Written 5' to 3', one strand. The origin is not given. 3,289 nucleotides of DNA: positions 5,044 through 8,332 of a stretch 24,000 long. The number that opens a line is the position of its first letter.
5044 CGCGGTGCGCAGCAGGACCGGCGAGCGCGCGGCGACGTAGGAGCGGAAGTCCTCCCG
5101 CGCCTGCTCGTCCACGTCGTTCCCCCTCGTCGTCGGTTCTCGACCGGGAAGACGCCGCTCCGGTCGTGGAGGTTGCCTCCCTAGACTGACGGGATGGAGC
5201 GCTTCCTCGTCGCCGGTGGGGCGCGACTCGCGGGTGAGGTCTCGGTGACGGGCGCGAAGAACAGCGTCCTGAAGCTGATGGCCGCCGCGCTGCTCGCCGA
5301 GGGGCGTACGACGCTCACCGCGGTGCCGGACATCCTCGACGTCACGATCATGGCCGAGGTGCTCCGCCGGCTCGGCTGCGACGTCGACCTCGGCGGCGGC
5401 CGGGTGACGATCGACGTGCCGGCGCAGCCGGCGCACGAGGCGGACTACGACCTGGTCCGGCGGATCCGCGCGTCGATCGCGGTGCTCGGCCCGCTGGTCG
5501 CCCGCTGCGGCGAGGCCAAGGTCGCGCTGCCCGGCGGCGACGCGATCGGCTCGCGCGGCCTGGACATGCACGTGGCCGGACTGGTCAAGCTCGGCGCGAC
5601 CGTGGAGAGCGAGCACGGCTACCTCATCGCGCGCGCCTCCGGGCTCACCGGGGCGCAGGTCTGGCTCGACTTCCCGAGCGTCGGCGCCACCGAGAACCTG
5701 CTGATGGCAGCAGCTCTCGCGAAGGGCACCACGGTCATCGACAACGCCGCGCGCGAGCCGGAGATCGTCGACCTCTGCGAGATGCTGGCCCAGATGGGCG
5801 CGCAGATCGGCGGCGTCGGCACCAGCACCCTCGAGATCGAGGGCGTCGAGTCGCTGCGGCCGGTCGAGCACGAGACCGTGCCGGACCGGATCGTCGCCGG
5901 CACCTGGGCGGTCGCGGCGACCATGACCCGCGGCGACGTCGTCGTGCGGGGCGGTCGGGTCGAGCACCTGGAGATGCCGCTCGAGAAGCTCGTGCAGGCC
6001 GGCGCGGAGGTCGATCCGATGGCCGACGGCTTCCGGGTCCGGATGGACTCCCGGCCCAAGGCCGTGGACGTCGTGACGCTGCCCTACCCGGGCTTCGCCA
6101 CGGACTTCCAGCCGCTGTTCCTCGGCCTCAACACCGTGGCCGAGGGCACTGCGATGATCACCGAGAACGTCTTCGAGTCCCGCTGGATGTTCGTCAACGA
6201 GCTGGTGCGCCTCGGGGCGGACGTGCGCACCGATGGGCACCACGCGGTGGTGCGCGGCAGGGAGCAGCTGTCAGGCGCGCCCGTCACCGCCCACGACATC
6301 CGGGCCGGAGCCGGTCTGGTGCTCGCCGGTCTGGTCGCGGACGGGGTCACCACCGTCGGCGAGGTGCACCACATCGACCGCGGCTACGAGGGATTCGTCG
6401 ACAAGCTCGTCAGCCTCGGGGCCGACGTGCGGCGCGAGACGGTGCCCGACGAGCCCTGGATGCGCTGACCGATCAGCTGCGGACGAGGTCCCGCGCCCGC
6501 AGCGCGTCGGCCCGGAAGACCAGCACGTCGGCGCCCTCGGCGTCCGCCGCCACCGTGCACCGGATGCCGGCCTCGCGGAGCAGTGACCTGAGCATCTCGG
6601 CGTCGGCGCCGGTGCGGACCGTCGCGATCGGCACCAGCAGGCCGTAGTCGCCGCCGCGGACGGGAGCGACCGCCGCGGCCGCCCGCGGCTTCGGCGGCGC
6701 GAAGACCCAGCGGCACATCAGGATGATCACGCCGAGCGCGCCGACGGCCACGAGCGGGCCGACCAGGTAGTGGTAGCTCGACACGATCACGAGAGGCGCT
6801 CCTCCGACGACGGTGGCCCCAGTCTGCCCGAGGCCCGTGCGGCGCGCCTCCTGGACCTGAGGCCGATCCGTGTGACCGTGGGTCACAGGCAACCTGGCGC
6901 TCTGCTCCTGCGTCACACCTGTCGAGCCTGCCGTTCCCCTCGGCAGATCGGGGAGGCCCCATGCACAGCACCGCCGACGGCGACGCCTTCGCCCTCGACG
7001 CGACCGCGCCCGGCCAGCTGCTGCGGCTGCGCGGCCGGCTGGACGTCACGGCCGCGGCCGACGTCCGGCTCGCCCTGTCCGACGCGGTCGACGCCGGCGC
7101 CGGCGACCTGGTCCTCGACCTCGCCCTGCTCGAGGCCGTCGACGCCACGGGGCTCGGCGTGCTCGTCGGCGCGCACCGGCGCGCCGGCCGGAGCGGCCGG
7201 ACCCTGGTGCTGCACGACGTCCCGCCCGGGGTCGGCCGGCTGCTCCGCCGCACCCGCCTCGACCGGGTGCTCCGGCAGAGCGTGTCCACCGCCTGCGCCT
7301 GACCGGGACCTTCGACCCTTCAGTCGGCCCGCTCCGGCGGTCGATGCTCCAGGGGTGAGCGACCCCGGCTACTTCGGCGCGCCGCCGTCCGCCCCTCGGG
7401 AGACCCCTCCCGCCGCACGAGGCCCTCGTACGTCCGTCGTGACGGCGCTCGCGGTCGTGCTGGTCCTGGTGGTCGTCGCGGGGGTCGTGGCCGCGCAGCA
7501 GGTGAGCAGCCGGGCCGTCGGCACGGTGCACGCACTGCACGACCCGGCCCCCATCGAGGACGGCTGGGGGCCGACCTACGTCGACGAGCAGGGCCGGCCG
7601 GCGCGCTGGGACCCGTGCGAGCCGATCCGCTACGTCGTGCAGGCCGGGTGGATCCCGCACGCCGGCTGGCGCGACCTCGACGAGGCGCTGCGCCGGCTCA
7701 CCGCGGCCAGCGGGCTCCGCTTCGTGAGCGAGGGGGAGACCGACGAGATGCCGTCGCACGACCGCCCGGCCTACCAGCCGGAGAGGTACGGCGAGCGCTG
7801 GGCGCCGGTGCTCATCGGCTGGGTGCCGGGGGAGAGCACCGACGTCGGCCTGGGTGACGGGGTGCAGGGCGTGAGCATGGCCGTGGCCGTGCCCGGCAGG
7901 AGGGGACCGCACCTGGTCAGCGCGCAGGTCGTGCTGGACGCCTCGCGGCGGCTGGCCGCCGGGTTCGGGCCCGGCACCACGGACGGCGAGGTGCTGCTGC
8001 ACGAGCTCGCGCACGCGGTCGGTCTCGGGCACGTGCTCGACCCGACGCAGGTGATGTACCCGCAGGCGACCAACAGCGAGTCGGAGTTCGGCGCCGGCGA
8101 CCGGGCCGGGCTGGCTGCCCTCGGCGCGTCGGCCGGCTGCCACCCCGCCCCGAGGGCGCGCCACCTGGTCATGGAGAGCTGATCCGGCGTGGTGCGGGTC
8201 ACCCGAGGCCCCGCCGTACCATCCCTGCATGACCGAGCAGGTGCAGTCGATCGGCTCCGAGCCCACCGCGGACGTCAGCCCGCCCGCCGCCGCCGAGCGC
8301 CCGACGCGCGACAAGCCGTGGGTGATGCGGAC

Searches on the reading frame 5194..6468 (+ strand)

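Call 4: search_protein_families(library=pfam, proteins=[window:5194-6468:+], max_evalue=0.01)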
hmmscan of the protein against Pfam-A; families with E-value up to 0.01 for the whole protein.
window:5194-6468:+ (424 aa): 1 family
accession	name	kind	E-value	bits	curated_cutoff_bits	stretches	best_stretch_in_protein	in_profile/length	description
PF00275.25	EPSP_synthase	-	3.9e-104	349.1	22.8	1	7-405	2-417/417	EPSP synthase (3-phosphoshikimate 1-carboxyvinyltransferase)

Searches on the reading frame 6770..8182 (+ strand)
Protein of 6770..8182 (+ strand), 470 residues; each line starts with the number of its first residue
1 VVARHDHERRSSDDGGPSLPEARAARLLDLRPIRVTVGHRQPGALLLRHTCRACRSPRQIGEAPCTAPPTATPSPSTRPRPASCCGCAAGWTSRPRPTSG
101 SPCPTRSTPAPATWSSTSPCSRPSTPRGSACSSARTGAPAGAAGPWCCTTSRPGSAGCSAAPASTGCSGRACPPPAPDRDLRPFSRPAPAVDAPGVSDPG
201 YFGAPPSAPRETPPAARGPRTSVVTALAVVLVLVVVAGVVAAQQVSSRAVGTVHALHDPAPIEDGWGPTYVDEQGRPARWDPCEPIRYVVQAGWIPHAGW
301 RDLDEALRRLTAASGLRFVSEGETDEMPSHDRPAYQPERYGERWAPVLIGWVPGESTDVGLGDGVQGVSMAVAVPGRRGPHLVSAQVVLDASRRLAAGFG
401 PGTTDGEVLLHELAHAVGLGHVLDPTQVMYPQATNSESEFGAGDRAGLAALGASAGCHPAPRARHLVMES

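Call 4: search_protein_families(library=pfam, proteins=[window:6770-8182:+], max_evalue=0.01)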
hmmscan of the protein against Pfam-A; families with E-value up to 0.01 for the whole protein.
window:6770-8182:+ (470 aa): 1 family
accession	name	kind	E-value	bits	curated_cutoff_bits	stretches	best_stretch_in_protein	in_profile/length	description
PF00413.30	Peptidase_M10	-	4.9e-06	26.9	24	1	346-446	51-152/159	Matrixin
